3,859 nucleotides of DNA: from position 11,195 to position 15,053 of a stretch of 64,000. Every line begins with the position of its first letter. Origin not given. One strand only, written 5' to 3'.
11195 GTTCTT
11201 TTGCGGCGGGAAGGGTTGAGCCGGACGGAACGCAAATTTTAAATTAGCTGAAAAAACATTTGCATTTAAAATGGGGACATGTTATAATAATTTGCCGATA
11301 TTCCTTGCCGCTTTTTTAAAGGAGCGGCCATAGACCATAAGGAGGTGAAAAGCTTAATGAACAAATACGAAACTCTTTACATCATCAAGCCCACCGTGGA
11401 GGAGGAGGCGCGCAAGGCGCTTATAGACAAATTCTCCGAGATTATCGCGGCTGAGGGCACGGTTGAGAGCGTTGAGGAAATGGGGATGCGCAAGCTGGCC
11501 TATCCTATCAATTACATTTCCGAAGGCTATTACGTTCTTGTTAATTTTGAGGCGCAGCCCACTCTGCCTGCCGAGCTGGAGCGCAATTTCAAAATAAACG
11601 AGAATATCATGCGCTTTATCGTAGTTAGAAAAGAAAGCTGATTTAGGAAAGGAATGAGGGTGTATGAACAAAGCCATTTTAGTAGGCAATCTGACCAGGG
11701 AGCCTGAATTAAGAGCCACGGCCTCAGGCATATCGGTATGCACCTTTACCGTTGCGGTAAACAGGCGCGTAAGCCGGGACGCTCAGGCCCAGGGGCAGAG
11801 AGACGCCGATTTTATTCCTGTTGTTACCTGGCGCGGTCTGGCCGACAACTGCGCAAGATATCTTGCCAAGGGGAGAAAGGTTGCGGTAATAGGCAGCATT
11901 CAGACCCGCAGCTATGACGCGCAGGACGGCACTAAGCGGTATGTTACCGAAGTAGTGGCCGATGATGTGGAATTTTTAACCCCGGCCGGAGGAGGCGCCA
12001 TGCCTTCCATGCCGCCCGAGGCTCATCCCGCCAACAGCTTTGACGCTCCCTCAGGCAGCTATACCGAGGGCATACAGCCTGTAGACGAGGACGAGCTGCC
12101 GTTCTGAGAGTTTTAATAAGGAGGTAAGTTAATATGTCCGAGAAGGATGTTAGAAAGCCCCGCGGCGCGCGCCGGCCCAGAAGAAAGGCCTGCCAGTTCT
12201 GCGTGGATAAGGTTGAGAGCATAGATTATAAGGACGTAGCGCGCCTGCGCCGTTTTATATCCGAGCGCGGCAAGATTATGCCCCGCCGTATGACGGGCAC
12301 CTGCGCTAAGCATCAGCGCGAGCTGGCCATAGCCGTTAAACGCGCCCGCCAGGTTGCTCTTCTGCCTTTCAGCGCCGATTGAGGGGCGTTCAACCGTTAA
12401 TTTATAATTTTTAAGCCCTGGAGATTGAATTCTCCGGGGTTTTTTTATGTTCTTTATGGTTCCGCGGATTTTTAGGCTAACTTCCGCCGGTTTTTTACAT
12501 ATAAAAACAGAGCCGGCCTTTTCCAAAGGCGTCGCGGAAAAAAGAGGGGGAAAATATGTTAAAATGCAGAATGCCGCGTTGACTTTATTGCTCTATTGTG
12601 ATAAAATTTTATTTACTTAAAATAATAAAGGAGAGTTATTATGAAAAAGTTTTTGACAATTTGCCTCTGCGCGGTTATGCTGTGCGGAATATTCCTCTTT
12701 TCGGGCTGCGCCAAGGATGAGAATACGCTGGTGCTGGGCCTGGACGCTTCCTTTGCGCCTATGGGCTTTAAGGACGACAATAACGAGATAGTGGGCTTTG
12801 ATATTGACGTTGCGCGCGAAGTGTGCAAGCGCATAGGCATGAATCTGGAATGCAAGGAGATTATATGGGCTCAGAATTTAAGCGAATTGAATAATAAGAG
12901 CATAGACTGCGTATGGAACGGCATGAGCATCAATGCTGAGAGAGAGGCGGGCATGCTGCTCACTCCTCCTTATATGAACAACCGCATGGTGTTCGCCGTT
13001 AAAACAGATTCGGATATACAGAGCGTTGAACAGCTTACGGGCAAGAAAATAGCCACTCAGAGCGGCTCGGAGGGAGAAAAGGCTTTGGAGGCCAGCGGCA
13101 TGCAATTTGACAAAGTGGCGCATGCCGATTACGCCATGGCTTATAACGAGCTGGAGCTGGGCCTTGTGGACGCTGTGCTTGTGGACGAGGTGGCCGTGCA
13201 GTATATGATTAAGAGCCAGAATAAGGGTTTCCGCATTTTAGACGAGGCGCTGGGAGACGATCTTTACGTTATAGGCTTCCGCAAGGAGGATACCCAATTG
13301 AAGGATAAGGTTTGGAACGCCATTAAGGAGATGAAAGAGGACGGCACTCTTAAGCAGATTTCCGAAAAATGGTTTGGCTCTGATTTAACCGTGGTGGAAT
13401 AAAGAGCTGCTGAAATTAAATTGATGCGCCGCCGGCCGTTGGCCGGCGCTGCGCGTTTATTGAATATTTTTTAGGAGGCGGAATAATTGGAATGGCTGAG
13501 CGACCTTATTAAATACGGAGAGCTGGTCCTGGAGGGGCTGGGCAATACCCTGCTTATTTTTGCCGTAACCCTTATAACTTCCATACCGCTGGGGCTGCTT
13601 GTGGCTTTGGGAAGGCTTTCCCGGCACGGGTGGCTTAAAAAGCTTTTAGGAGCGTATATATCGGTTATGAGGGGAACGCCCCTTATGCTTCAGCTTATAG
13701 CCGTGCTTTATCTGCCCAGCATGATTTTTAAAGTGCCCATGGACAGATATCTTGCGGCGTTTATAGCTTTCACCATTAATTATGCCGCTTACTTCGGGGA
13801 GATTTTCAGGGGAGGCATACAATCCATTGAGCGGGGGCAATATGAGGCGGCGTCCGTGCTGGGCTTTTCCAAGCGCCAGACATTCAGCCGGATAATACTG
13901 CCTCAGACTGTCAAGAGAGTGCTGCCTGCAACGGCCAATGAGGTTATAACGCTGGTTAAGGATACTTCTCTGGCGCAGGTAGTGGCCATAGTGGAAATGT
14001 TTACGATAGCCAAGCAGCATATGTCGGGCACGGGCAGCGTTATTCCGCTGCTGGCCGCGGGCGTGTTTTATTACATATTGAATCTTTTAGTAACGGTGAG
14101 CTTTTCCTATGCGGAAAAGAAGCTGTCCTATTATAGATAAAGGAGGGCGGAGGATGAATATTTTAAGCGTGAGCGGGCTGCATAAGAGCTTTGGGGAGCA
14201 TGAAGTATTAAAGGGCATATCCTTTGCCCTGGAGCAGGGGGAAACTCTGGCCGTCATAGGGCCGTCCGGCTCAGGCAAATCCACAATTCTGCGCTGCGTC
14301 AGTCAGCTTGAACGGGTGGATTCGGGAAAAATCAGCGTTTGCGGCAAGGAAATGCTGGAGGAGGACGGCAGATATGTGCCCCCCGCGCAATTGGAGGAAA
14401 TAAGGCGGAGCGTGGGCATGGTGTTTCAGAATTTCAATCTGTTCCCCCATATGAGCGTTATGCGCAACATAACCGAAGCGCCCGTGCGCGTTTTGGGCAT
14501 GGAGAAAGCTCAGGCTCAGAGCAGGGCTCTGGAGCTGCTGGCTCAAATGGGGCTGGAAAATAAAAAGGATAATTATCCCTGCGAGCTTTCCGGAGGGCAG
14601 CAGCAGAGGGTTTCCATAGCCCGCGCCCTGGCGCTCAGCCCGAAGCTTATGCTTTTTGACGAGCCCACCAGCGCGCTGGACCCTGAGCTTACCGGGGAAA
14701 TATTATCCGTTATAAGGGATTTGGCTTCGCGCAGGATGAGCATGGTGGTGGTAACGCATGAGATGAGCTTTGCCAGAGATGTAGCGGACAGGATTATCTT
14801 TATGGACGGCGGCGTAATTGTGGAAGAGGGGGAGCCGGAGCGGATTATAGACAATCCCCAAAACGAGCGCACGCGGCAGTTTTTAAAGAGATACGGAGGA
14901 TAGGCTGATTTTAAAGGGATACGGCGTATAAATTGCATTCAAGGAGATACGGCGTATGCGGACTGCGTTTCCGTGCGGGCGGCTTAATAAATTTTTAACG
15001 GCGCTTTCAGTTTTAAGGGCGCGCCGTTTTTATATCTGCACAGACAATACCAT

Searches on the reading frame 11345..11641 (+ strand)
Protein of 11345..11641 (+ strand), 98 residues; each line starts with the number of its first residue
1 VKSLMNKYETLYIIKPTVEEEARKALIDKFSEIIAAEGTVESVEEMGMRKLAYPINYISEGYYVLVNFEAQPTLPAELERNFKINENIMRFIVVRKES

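Call 32: search_protein_families(library=pfam, proteins=[window:11345-11641:+], max_evalue=0.00001)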
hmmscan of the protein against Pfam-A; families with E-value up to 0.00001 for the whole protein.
window:11345-11641:+ (98 aa): 1 family
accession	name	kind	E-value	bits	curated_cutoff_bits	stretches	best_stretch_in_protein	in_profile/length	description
PF01250.22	Ribosomal_S6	-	1.5e-32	112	27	1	7-95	1-90/90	Ribosomal protein S6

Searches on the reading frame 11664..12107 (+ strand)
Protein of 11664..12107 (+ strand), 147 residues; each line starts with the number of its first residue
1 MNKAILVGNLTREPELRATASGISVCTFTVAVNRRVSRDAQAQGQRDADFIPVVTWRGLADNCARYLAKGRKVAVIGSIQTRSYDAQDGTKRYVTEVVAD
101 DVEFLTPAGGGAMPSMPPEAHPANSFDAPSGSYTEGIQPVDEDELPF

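Call 32: search_protein_families(library=pfam, proteins=[window:11664-12107:+], max_evalue=0.00001)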
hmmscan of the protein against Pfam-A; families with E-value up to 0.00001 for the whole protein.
window:11664-12107:+ (147 aa): 1 family
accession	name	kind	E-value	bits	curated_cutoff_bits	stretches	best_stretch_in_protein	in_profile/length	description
PF00436.31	SSB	-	3.5e-35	120.6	26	1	1-105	1-104/104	Single-strand binding protein family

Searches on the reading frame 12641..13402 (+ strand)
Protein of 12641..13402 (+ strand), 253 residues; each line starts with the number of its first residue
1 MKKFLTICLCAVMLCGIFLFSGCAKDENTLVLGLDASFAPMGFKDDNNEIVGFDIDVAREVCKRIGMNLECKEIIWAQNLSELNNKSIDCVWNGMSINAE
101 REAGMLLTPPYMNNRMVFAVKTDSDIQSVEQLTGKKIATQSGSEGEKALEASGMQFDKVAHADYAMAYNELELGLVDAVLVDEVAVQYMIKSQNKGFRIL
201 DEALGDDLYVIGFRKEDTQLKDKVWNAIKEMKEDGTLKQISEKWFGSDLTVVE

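Call 32: search_protein_families(library=pfam, proteins=[window:12641-13402:+], max_evalue=0.00001)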
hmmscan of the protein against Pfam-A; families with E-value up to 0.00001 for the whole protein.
window:12641-13402:+ (253 aa): 2 families
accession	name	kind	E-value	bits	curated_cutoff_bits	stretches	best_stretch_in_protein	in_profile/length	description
PF00497.25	SBP_bac_3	-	7.9e-40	136.1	26.4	1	30-246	1-131/132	Bacterial extracellular solute-binding proteins, family 3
PF12974.12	Phosphonate-bd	-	2.6e-07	30.7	27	1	104-241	71-226/242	ABC transporter, phosphonate, periplasmic substrate-binding protein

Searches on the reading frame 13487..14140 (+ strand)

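Call 33: search_protein_families(library=pfam, proteins=[window:13487-14140:+], max_evalue=0.00001)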
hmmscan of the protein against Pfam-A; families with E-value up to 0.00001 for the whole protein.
window:13487-14140:+ (217 aa): 1 family
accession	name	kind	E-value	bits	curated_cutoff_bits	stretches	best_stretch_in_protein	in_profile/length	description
PF00528.27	BPD_transp_1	-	2.4e-26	93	26.4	1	33-214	2-183/184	Binding-protein-dependent transport system inner membrane component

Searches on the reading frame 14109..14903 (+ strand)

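Call 33: search_protein_families(library=pfam, proteins=[window:14109-14903:+], max_evalue=0.00001)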
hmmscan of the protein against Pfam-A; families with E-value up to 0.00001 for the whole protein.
window:14109-14903:+ (264 aa): 3 families
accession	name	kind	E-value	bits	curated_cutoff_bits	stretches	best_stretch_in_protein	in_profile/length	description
PF00005.33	ABC_tran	-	5e-38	131.2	25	1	34-188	1-137/137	ABC transporter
PF13304.12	AAA_21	-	7.3e-11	43.1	27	0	173-219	251-300/304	AAA domain, putative AbiEii toxin, Type IV TA system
PF02463.25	SMC_N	-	1.3e-07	31.7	40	1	46-225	26-205/220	RecF/RecN/SMC N terminal domain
